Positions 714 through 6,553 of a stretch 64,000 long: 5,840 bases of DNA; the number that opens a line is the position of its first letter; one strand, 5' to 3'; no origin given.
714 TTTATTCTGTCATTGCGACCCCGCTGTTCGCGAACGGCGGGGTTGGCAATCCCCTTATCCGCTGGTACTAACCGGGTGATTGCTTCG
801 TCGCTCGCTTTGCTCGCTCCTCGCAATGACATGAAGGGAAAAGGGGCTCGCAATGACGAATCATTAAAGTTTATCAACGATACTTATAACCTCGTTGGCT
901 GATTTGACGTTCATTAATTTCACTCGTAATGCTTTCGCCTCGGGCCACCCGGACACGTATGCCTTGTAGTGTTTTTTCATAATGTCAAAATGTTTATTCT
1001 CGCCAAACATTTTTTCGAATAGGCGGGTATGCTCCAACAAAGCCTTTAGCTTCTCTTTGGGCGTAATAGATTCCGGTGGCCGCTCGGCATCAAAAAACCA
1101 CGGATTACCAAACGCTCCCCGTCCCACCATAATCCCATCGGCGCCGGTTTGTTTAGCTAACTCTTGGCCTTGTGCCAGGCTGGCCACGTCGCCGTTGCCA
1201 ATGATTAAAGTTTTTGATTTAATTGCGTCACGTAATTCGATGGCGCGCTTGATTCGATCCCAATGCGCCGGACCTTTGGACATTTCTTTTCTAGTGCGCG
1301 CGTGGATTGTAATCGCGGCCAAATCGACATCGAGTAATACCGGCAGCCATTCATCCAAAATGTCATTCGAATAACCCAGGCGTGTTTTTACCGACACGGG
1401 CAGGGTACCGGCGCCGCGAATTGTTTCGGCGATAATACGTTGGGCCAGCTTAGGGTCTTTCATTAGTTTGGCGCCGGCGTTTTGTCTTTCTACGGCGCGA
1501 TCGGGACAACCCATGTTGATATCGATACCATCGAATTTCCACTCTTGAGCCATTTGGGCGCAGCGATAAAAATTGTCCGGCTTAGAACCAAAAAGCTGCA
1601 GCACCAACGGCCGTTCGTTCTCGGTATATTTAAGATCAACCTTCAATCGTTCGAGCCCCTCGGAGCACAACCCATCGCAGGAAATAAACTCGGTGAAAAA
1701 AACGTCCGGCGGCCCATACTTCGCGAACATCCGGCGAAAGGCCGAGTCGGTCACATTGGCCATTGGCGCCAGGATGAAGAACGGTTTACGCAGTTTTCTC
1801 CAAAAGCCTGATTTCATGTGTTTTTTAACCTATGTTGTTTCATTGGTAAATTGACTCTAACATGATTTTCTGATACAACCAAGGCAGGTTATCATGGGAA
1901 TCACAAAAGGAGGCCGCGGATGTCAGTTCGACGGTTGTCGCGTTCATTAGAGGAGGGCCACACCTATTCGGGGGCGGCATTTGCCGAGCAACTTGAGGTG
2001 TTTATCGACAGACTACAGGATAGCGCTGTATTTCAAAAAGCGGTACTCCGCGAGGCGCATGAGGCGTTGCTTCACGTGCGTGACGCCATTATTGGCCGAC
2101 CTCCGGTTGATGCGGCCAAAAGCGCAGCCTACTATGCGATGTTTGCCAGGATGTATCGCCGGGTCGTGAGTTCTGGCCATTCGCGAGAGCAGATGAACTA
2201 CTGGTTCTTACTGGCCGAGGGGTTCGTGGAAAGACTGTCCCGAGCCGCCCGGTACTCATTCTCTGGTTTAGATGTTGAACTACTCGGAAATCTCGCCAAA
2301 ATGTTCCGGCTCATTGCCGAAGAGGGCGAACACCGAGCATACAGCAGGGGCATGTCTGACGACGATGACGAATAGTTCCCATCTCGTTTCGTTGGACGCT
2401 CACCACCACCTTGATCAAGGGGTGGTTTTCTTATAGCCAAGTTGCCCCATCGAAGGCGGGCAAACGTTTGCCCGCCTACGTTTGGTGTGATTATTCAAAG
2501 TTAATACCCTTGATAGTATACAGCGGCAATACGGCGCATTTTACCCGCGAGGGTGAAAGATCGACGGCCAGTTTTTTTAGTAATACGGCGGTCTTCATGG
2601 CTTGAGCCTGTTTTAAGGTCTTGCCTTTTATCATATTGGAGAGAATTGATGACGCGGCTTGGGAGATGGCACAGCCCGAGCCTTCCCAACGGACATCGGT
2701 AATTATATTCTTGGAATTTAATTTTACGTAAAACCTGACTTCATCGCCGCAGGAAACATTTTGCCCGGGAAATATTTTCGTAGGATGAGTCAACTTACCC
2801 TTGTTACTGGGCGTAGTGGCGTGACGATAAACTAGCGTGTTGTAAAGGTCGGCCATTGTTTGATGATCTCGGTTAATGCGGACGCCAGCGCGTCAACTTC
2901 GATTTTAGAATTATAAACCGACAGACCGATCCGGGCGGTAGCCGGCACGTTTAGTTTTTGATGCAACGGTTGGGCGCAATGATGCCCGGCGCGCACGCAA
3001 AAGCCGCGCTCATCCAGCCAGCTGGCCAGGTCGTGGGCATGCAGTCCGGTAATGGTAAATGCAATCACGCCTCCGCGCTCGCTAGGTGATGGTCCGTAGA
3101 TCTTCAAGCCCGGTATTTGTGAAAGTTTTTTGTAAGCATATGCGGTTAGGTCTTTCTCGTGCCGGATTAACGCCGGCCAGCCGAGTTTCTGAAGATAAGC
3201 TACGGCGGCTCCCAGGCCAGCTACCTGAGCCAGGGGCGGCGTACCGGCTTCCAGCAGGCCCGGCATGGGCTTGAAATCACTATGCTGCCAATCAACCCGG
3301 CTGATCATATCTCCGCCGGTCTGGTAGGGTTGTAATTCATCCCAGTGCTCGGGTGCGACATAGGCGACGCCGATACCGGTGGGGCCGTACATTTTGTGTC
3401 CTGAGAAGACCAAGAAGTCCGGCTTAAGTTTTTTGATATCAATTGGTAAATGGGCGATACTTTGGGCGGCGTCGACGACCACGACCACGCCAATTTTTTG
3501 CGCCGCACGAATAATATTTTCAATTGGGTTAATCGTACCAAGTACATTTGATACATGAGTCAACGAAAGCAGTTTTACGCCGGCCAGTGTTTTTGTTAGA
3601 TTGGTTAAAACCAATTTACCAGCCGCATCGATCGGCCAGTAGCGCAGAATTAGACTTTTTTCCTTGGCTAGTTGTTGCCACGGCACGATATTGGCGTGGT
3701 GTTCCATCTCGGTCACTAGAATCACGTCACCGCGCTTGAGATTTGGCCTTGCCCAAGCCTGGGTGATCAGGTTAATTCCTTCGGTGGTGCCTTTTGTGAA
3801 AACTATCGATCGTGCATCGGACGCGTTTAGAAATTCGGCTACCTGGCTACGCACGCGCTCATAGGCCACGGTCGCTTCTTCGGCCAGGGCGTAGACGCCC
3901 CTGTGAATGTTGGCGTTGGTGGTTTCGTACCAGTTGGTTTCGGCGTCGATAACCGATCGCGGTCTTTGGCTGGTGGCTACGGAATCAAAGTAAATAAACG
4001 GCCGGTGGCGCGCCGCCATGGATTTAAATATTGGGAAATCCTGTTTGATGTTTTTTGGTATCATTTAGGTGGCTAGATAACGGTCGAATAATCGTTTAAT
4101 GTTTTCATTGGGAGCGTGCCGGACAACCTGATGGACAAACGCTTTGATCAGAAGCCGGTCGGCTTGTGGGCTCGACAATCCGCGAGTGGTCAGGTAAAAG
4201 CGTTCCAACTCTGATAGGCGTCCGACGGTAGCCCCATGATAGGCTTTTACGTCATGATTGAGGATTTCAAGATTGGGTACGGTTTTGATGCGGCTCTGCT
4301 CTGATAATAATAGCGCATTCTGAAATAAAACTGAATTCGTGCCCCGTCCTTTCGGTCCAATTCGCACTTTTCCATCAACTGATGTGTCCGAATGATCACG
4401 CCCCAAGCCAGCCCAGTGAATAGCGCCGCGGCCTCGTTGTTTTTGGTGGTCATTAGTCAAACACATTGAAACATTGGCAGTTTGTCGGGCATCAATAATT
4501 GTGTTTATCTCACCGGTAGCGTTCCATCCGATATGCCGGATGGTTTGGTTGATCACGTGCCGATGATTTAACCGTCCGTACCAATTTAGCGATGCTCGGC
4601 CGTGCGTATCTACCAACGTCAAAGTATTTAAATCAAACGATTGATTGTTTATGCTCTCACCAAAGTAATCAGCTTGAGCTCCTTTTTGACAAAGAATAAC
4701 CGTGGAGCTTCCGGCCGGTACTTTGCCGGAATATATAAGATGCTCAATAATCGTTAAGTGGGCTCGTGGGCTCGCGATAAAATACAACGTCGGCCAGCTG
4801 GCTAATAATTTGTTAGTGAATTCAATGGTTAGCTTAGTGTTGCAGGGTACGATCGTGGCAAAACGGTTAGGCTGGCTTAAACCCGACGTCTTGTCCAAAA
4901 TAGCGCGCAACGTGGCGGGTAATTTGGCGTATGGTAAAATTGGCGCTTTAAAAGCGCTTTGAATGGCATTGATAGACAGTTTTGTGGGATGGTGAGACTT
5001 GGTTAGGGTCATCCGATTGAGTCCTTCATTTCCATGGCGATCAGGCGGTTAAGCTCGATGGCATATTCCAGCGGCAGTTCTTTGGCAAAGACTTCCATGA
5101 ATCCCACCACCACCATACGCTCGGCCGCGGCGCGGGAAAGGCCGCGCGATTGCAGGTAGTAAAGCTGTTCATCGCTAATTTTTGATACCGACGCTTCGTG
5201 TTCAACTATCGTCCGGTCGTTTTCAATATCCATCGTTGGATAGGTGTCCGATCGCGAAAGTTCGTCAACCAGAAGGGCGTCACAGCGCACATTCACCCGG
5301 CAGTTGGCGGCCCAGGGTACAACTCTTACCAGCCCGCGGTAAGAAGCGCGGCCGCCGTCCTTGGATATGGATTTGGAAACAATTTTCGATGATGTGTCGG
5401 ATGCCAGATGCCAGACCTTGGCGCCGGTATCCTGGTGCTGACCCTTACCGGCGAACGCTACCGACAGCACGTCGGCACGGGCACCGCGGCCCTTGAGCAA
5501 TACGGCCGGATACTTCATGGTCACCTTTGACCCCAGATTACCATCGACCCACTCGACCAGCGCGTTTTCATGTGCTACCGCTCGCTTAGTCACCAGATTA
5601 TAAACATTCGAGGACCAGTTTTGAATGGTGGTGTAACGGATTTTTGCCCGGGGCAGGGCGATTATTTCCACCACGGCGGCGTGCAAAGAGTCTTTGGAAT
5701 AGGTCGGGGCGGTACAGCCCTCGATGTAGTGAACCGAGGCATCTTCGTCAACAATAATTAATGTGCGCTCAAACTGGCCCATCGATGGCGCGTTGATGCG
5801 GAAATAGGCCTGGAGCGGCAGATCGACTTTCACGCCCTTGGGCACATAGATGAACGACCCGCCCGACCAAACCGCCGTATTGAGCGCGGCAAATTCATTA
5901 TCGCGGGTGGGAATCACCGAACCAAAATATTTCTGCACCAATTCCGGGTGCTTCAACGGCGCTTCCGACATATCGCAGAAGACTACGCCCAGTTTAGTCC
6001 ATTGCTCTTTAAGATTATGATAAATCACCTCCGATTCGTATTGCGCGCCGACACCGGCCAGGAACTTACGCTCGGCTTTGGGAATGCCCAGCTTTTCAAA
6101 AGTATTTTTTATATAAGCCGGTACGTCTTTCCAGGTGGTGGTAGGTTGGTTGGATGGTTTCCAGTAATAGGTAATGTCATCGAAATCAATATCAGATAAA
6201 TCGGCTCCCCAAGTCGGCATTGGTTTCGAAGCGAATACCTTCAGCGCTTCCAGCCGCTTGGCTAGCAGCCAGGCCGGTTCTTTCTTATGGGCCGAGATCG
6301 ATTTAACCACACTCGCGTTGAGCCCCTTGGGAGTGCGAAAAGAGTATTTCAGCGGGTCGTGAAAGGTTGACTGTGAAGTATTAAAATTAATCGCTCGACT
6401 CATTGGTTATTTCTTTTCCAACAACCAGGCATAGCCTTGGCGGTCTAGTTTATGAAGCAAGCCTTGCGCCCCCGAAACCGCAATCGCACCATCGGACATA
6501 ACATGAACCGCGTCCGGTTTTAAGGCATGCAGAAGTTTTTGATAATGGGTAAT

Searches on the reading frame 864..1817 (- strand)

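Call 60: search_protein_families(library=pfam, proteins=[window:864-1817:-], max_evalue=0.001)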
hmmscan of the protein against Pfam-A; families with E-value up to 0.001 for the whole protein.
window:864-1817:- (317 aa): 1 family
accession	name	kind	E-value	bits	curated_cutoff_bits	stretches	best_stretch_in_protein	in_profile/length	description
PF01207.24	Dus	-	4.6e-69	233.4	20.4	1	15-310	1-298/311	Dihydrouridine synthase (Dus)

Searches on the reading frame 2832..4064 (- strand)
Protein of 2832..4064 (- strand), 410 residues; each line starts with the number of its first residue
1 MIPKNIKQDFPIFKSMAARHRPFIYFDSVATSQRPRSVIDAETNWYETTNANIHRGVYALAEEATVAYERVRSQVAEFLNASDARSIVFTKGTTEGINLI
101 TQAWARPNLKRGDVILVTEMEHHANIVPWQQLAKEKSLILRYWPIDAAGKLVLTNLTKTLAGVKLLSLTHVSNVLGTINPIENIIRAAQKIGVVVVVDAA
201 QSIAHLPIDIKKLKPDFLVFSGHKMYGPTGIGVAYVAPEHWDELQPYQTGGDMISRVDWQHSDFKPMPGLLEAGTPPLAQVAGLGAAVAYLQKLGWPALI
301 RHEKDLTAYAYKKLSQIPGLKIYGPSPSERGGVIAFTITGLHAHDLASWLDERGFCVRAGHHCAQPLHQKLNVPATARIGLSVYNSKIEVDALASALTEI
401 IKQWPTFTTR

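Call 60: search_protein_families(library=pfam, proteins=[window:2832-4064:-], max_evalue=0.001)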
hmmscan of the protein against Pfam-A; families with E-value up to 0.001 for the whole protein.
window:2832-4064:- (410 aa): 1 family
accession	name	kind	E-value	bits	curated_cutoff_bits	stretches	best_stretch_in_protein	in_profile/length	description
PF00266.25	Aminotran_5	-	3e-133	444.8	21.5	1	24-393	1-371/371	Aminotransferase class-V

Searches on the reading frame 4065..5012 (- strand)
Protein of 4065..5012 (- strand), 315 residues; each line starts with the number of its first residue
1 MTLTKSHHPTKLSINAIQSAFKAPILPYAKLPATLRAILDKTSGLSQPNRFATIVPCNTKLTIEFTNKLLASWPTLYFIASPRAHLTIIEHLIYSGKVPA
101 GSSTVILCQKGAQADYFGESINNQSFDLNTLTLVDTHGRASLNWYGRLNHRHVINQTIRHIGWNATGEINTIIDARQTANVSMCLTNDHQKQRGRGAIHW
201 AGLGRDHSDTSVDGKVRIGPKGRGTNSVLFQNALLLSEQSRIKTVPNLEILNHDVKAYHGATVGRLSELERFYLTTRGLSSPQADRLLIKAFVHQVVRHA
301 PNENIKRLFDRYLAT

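Call 60: search_protein_families(library=pfam, proteins=[window:4065-5012:-], max_evalue=0.001)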
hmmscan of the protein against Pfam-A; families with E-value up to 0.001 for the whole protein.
window:4065-5012:- (315 aa): 1 family
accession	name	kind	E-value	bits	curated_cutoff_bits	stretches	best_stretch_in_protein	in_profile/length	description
PF01458.23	SUFBD_core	-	3.4e-35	122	27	1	71-292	9-232/232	SUF system FeS cluster assembly, SufBD core domain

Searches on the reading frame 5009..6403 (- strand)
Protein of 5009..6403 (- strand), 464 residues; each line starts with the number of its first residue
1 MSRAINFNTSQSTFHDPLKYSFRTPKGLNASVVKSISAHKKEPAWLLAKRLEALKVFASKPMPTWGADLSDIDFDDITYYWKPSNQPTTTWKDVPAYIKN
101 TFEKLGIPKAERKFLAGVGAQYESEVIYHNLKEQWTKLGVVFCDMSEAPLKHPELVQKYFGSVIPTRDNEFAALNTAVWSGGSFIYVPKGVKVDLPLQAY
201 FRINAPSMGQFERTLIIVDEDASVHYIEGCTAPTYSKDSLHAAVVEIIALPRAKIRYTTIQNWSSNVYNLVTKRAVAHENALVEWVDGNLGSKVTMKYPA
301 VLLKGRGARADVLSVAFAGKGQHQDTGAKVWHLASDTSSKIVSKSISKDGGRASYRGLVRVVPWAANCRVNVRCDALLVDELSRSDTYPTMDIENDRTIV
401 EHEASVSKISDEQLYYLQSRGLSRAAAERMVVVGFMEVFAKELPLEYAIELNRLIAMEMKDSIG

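Call 60: search_protein_families(library=pfam, proteins=[window:5009-6403:-], max_evalue=0.001)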
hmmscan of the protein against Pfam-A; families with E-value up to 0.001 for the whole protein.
window:5009-6403:- (464 aa): 2 families
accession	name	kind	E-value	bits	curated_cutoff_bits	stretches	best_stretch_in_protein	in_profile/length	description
PF01458.23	SUFBD_core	-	2.6e-81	272.9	27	1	201-435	1-232/232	SUF system FeS cluster assembly, SufBD core domain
PF19295.5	SufBD_N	-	8.6e-14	52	23.5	1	46-198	26-171/172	SufBD protein N-terminal region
